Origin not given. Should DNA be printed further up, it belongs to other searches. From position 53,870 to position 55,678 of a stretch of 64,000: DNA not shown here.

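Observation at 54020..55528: Complete Fe/Mn superoxide dismutase domain inside a 502-aa head-module protein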

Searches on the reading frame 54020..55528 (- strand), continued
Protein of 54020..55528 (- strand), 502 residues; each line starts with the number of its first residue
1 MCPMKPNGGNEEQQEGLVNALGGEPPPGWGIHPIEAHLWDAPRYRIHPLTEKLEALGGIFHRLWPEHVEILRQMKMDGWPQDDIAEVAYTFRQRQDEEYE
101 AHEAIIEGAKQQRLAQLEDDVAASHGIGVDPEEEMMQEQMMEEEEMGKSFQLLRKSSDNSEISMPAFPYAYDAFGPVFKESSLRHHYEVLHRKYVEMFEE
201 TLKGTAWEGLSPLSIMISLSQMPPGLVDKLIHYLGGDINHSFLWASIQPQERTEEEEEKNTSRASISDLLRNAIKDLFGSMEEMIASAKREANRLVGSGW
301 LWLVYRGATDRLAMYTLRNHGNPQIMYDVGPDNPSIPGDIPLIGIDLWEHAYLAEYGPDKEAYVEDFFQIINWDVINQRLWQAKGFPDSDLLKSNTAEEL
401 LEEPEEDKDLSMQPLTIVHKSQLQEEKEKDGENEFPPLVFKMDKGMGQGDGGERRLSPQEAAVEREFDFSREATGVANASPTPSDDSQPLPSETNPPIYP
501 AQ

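Call 28: search_protein_families(library=pfam, alignment_id=A2, max_evalue=0.01)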
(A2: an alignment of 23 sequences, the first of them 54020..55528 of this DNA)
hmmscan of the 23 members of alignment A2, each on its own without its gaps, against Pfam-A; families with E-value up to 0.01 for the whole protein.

A. member 1, window:54020-55528:- (502 aa): 2 families
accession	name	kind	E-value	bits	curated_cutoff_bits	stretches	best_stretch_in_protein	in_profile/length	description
PF02777.23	Sod_Fe_C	-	1.4e-24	86.5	20.9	1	270-379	5-102/102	Iron/manganese superoxide dismutases, C-terminal domain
PF00081.27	Sod_Fe_N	-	8.8e-09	36.2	27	1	163-247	3-81/82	Iron/manganese superoxide dismutases, alpha-hairpin domain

B. families by the number of members that match (of 23 scanned): 2 families
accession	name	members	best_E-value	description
PF02777.23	Sod_Fe_C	9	9.5e-35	Iron/manganese superoxide dismutases, C-terminal domain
PF00081.27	Sod_Fe_N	8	2.5e-21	Iron/manganese superoxide dismutases, alpha-hairpin domain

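Call 38: search_protein_families(library=pfam, proteins=[L001:3821-5236:+, L001:2470-3126:+], max_evalue=0.01)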
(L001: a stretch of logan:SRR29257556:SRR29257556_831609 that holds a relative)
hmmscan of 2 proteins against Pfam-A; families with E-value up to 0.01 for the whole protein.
L001:3821-5236:+ (471 aa): 0 families

L001:2470-3126:+ (218 aa): 5 families
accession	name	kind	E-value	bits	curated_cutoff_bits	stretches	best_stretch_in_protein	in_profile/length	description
PF06056.18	Terminase_5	-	6.2e-05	23.3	20.3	1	22-66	4-48/58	Putative ATPase subunit of terminase (gpP-like)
PF13384.12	HTH_23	-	0.00087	19.5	24.6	1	18-55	5-41/50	Homeodomain-like domain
PF13518.12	HTH_28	-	0.001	19.5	25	1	29-53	10-34/52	Helix-turn-helix domain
PF08281.18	Sigma70_r4_2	-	0.0035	17.4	25.7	1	31-52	26-47/54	Sigma-70, region 4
PF04218.19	CENP-B_N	-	0.0084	16.2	21.2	0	30-60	21-50/53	CENP-B N-terminal DNA-binding domain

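Call 52: search_protein_families(library=ncbifam, proteins=[window:54020-55528:-], max_evalue=0.01)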
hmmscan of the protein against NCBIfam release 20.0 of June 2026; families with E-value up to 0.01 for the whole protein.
window:54020-55528:- (502 aa): 3 families
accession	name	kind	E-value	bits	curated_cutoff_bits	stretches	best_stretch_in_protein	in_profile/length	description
NF008177.0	PRK10925.1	equivalog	2.3e-25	89.7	363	1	163-382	4-204/206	superoxide dismutase [Mn]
NF007832.0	PRK10543.1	equivalog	1.4e-23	83.5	348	1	163-380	4-191/193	superoxide dismutase [Fe]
NF041312.1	Superox_dis_Halo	equivalog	2.7e-22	79.7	300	1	164-380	2-188/196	superoxide dismutase [Mn]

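Call 57: predict_structure(alignment_id=A2)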
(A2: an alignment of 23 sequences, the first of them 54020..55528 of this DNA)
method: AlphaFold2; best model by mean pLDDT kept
length: 502 residues; sequences in the alignment: 23
mean_pLDDT: 71.7   pTM: 0.49
mean pLDDT of the five models: 71.7, 71.5, 70.7, 70.5, 70.2
residues with pLDDT >= 90: 183; 70-90: 115; 50-70: 69; < 50: 135
segments of 3 or more residues with pLDDT < 50: 1-14, 142-157, 321-329, 395-452, 469-502
pLDDT, mean of each block of 10 residues (from residue 1): 40 52 67 84 87 89 96 94 91 93 86 88 67 53 42 46 84 90 90 93 94 89 89 90 91 60 78 96 96 88 93 84 45 69 85 78 93 93 77 47 41 30 34 34 33 63 67 43 39 40 37
secondary structure, 60 per line:
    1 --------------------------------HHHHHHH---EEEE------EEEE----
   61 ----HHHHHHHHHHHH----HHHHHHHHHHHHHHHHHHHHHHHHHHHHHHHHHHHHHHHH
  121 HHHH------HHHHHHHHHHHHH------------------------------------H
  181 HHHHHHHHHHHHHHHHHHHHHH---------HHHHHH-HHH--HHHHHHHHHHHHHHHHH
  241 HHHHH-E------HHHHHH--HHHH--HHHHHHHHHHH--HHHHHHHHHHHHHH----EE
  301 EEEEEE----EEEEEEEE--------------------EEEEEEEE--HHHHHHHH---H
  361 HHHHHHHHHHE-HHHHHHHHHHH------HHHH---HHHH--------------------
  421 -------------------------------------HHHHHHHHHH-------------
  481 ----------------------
elements in order: H33-39 E43-46 E53-56 H65-76 H81-124 H131-143 H180-202 H212-217 H224-245 H254-259 H262-265 H268-278 H281-294 E299-306 E311-318 E339-346 H349-356 H360-370 H373-383 H390-393 H397-400 H458-467

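Call 61: fold_search(model_id=the predicted structure, library=pdb)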
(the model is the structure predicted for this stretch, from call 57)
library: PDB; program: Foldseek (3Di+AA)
matches with E <= 10: 313; with E <= 0.001: 263
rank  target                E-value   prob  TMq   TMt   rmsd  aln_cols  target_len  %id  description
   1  8avn_A                1.1e-16  1.00  0.37  0.89   2.5       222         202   26  Mutant of Superoxide dismutase SodFM1 from CPR Parcubacteria Wolfebacteria (released 2023-04-19)
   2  8avk_A                1.2e-16  1.00  0.37  0.89   2.5       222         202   26  Superoxide dismutase SodFM1 from CPR Parkubacteria Wolfebacteria (released 2023-04-19)
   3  6bej_A                1.5e-16  1.00  0.37  0.87   2.9       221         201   26  Crystal structure of manganese superoxide dismutase from Xanthomonas citri (released 2018-10-31)
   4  6pro_A                3.5e-16  1.00  0.37  0.88   2.8       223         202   27  MnSOD from Geobacillus stearothermophilus (released 2020-05-20)
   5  6qv9_A                4.6e-16  1.00  0.37  0.89   2.2       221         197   28  Staphylococcus aureus superoxide dismutase SodA double mutant (released 2020-03-25)
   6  6ex5_A                7.5e-16  1.00  0.37  0.89   2.3       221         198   29  Staphylococcus aureus triple mutant of superoxide dismutase SodM (released 2018-11-21)
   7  6qv8_A                9.8e-16  1.00  0.36  0.88   2.4       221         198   28  Staphylococcus aureus superoxide dismutase SodM double mutant (released 2020-03-25)
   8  1en4_A                1.2e-15  1.00  0.37  0.86   3.4       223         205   28  CRYSTAL STRUCTURE ANALYSIS OF THE E. COLI MANGANESE SUPEROXIDE DISMUTASE Q146H MUTANT (released 2001-06-27)
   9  7wnk_A                1.3e-15  1.00  0.37  0.89   2.3       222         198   26  Crystal structure of a mutant Staphylococcus equorum manganese superoxide dismutase K38R and A121E (released 2023-01-25)
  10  2cdy_C                1.6e-15  1.00  0.37  0.84   3.4       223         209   29  Manganese Superoxide Dismutase (Mn-SOD) from Deinococcus radiodurans (released 2006-02-13)
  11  4yip_A                2.1e-15  1.00  0.38  0.89   2.8       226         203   26  X-ray structure of the iron/manganese cambialistic superoxide dismutase from Streptococcus mutans (released 2016-01-13)
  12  6m30_A                2.1e-15  1.00  0.37  0.89   2.4       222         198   26  Crystal structure of a mutant Staphylococcus equorum manganese superoxide dismutase N73F (released 2021-02-10)
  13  9tw9_A                2.2e-15  1.00  0.37  0.88   2.7       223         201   27  Legionella monocytogenes SodA wt (released 2026-03-11)
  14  5a9g_A                3.3e-15  1.00  0.36  0.82   3.6       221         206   27  Manganese Superoxide Dismutase from Sphingobacterium sp. T2 (released 2015-08-05)
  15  7wnl_D                3.6e-15  1.00  0.37  0.88   2.3       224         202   25  Crystal structure of a mutant Staphylococcus equorum manganese superoxide dismutase K38R and A121Y (released 2023-01-25)
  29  1y67_D                5.9e-15  1.00  0.37  0.82   4.0       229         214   29  Crystal Structure of Manganese Superoxide Dismutase from Deinococcus radiodurans (released 2004-12-21)
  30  1y67_A                6.3e-15  1.00  0.37  0.86   2.3       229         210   28  Crystal Structure of Manganese Superoxide Dismutase from Deinococcus radiodurans (released 2004-12-21)
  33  1y67_B                7.0e-15  1.00  0.36  0.85   3.6       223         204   29  Crystal Structure of Manganese Superoxide Dismutase from Deinococcus radiodurans (released 2004-12-21)
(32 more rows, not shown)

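Call 93: get_annotated_region(hit=H14, flank=6000)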
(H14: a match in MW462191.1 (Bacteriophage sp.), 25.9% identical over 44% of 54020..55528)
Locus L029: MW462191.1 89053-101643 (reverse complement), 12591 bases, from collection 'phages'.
description: Bacteriophage sp. isolate contig405706 genomic sequence.
organism: Bacteriophage sp. (NCBI taxid 38018)
taxonomy: Viruses
host: -; source: freshwater; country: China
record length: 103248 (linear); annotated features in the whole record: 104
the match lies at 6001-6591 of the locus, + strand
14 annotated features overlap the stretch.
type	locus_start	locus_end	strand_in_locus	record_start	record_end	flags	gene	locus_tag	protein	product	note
CDS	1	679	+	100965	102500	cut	-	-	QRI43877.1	hypothetical protein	Uncharacterized protein YjgR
CDS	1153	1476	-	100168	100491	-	-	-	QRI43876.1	hypothetical protein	-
CDS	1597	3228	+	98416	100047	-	-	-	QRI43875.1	beta-glycosyl hydrolase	-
CDS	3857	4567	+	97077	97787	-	-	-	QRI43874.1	L,D-transpeptidase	-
CDS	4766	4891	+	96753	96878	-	-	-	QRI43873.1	hypothetical protein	-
CDS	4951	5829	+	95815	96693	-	-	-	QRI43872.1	branched-chain amino acid aminotransferase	-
CDS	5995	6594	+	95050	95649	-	-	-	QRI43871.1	superoxide dismutase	-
CDS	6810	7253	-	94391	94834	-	-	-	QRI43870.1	HxlR family transcriptional regulator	-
CDS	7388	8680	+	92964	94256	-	-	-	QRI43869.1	antibiotic efflux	-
CDS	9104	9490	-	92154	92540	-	-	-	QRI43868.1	hypothetical protein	-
CDS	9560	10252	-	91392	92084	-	-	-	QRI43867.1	DeoR family transcriptional regulator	-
CDS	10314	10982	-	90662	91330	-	-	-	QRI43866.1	hypothetical protein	-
CDS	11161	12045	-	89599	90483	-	-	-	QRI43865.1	hypothetical protein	-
CDS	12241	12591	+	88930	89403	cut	-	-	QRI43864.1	ligand-binding SRPBCC domain protein family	-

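Call 94: get_annotated_region(hit=H28, flank=4000)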
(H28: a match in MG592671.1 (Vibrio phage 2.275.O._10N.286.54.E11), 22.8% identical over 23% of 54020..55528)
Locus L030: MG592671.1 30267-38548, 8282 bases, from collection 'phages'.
description: Vibrio phage 2.275.O._10N.286.54.E11, partial genome.
organism: Vibrio phage 2.275.O._10N.286.54.E11 (NCBI taxid 1881285)
taxonomy: Viruses; Duplodnaviria; Heunggongvirae; Uroviricota; Caudoviricetes
host: Vibrio cyclitrophicus; source: iron chloride precipitation of 0.2um-filtered seawater, resuspended in oxalate solution; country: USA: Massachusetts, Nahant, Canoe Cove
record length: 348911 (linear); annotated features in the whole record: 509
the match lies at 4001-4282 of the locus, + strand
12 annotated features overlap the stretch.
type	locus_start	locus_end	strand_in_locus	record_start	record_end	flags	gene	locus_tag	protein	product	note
CDS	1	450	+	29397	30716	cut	-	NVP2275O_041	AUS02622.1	P-loop containing nucleoside triphosphate hydrolase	NVP2275O_041; cvp_best_match:RF_PEP_414087228; InterPro:IPR027417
CDS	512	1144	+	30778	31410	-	-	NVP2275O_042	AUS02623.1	hypothetical protein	NVP2275O_042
CDS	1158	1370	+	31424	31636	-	-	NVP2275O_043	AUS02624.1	hypothetical protein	NVP2275O_043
CDS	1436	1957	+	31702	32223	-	-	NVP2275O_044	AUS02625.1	translation initiation factor IF-3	NVP2275O_044; tara_best_match:OM-RGC.v1.018611987; cvp_best_match:RF_PEP_414087231; InterPro:IPR019814; ...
CDS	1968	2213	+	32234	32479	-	-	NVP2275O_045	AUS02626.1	RpsU3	NVP2275O_045; tara_best_match:OM-RGC.v1.032382201; InterPro:IPR001911; kegg:none|pfam:PF01165|cog:COG0828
CDS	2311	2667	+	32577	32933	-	-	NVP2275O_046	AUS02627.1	ribosomal protein L7/L12/ClpS-like adaptor protein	NVP2275O_046; InterPro:IPR014719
CDS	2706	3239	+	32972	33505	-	-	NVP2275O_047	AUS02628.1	KTSC domain protein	NVP2275O_047; cvp_best_match:RF_PEP_414087233; InterPro:IPR025309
CDS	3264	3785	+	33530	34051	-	-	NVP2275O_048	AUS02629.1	hypothetical protein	NVP2275O_048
CDS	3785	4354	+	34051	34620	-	-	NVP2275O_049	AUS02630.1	manganese/iron superoxide dismutase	NVP2275O_049; tara_best_match:OM-RGC.v1.017085054; InterPro:IPR019832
CDS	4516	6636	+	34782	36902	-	-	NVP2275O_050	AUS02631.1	DNA topoisomerase, type IIA subunit B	NVP2275O_050; cvp_best_match:NCBI_PEP_441462845; InterPro:IPR013506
CDS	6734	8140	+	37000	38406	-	-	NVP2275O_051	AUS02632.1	DNA gyrase/topoisomerase IV subunit A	NVP2275O_051; cvp_best_match:NCBI_PEP_441462844; InterPro:IPR013758; pfam:PF00521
CDS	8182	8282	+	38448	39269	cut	-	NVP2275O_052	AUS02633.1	hypothetical protein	NVP2275O_052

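Call 99: search_protein_families(library=phrogs, alignment_id=A2, max_evalue=0.01)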
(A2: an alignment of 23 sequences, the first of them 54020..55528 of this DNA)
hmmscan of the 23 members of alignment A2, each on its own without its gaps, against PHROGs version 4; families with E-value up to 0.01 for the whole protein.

A. member 1, window:54020-55528:- (502 aa): 0 families

B. families by the number of members that match (of 23 scanned): 2 families
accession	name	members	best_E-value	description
phrog_29842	-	2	0.0063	-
phrog_10064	-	1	0.0049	-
